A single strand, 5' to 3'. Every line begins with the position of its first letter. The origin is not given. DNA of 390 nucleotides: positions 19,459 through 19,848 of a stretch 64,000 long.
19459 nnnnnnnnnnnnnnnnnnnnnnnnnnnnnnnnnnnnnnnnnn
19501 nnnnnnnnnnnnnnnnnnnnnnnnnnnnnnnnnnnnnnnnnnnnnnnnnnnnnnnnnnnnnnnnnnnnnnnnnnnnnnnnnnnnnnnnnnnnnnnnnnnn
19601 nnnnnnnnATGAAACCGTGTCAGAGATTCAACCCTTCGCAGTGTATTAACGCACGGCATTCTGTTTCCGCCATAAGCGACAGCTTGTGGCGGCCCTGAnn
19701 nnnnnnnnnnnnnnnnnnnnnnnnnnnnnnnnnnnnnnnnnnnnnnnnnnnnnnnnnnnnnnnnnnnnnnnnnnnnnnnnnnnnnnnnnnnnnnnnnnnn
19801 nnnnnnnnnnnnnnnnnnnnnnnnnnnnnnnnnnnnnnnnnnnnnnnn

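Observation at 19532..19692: IncI-complex-type replication control: UUGGCG loop, CGCC pseudoknot partner and coupled leader peptide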

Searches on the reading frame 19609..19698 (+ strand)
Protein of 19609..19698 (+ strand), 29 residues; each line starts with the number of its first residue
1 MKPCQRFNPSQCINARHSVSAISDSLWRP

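Call 6: search_protein_families(library=pfam, proteins=[window:19609-19698:+], max_evalue=0.01)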
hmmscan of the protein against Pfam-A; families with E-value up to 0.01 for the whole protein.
window:19609-19698:+ (29 aa): 0 families

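Call 60: search_protein_families(library=ncbifam, proteins=[window:19609-19698:+], max_evalue=0.01)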
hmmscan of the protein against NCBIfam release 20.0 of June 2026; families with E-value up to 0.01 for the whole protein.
window:19609-19698:+ (29 aa): 0 families
